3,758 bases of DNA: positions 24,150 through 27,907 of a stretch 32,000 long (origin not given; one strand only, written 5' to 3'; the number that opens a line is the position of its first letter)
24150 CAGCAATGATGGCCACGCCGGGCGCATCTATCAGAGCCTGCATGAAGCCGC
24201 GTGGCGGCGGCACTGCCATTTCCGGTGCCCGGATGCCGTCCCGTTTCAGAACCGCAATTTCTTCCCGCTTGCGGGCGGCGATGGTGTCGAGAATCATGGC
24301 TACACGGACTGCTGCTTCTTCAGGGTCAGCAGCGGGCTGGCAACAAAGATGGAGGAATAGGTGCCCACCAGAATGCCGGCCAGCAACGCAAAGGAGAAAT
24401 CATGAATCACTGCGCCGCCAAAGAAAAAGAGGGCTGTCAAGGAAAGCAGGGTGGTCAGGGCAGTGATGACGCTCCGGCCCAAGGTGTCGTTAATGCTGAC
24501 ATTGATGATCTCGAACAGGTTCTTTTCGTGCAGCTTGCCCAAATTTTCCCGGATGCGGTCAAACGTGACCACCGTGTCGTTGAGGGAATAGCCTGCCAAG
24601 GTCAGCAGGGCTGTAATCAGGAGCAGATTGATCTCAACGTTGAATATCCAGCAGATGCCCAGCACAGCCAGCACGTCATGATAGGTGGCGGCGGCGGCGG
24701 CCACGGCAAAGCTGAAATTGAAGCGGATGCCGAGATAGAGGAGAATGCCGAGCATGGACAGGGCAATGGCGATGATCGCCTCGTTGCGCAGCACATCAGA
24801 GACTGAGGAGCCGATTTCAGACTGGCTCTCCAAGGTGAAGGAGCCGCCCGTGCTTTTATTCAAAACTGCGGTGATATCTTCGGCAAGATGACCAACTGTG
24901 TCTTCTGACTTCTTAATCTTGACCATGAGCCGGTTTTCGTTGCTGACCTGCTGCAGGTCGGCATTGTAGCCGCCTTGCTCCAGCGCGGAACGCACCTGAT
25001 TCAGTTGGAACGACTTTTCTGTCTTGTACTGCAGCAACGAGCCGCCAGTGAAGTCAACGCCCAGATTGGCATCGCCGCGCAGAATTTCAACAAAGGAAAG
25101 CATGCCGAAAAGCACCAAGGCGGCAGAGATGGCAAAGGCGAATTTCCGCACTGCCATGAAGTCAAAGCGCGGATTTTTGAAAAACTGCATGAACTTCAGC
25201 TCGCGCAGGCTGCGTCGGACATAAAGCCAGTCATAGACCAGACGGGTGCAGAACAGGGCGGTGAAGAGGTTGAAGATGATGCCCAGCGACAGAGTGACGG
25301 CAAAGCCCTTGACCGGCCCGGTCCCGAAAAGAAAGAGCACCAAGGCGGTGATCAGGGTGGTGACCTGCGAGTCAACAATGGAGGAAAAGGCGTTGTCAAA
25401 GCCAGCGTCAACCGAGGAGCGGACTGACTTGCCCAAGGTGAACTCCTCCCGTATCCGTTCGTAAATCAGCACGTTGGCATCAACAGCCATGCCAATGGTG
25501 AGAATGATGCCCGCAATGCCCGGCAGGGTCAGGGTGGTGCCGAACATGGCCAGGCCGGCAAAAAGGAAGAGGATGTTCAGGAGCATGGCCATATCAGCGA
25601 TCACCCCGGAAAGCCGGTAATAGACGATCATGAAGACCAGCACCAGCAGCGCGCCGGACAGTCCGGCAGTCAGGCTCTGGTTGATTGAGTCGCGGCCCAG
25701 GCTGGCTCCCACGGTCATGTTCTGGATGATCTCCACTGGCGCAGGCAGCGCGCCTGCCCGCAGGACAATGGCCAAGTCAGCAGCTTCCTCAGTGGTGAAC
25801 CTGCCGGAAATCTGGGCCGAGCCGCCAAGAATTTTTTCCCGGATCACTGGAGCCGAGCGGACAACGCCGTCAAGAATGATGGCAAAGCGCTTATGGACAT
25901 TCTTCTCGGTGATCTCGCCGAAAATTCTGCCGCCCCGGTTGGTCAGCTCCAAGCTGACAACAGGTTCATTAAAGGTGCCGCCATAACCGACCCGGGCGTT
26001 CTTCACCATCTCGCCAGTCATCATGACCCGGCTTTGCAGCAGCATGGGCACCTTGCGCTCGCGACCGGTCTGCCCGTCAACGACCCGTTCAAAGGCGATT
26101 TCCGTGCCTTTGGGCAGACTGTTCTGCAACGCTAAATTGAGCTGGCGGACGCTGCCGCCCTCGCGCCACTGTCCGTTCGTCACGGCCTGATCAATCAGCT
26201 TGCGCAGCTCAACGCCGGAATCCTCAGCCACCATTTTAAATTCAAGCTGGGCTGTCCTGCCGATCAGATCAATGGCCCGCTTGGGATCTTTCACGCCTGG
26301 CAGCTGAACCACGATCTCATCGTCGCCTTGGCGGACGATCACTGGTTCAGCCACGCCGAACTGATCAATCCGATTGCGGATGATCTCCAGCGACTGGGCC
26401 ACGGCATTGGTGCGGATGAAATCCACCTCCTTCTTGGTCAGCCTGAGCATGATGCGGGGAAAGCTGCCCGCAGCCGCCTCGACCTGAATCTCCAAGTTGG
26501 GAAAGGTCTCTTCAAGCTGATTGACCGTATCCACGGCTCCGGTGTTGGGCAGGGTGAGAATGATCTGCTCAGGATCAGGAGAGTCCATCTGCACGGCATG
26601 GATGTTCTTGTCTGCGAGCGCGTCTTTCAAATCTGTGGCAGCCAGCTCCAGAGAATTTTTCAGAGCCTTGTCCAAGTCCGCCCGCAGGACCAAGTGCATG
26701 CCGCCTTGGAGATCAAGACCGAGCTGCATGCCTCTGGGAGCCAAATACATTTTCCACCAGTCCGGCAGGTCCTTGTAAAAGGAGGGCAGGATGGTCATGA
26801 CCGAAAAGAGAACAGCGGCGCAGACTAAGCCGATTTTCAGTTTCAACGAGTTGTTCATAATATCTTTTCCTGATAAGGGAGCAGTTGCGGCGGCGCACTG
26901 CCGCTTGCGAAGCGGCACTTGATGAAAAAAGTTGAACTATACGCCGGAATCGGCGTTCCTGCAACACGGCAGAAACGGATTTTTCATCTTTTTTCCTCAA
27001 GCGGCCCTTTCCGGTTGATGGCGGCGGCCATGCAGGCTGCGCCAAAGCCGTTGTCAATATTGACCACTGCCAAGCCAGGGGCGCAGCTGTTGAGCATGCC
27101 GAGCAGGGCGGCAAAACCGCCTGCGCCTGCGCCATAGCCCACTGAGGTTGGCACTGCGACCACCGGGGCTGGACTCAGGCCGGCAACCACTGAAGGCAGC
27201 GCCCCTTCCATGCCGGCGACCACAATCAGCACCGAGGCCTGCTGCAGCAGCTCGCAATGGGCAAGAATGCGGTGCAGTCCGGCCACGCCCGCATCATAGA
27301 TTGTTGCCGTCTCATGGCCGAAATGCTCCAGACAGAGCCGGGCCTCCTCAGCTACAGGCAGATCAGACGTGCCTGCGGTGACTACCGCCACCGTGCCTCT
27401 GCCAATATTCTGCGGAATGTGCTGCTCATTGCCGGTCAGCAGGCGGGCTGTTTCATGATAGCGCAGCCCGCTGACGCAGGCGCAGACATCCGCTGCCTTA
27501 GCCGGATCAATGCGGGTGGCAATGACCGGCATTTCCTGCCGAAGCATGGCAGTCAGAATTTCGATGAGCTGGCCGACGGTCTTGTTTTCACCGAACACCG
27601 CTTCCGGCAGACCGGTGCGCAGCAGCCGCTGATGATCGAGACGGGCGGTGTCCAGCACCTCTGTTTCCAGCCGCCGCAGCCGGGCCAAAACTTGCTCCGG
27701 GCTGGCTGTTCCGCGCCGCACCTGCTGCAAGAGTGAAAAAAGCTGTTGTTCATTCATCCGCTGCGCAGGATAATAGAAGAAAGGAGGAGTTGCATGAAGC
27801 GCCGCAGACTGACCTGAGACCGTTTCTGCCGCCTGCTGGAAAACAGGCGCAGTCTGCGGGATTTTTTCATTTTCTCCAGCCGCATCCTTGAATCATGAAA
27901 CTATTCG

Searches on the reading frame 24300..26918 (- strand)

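Call 68: search_protein_families(library=pfam, proteins=[window:24300-26918:-], max_evalue=0.00001)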
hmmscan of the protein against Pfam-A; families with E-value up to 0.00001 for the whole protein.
window:24300-26918:- (872 aa): 5 families
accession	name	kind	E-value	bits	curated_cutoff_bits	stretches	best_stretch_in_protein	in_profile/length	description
PF02355.23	SecD_SecF_C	-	2.4e-76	255.8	20.5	2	686-866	5-185/189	Protein export membrane protein SecD/SecF, C-terminal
PF22599.2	SecDF_P1_head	-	4e-37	127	27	1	287-393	8-114/114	SecDF, P1 head subdomain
PF21760.3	SecD_1st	-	2.3e-29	101.1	27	1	173-231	1-59/60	Protein translocase subunit SecDF, P1 domain, N-terminal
PF07549.19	Sec_GG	-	2.8e-12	46.2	20.3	0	62-81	6-25/28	SecD/SecF GG Motif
PF00873.25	ACR_tran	-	4.7e-07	28.3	28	0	406-581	324-503/1021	AcrB/AcrD/AcrF family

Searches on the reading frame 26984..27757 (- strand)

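Call 68: search_protein_families(library=pfam, proteins=[window:26984-27757:-], max_evalue=0.00001)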
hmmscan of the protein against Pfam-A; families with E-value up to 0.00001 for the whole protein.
window:26984-27757:- (257 aa): 1 family
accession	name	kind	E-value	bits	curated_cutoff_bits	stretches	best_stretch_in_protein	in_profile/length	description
PF00731.26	AIRC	-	7.8e-15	55.1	30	1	123-247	2-126/148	AIR carboxylase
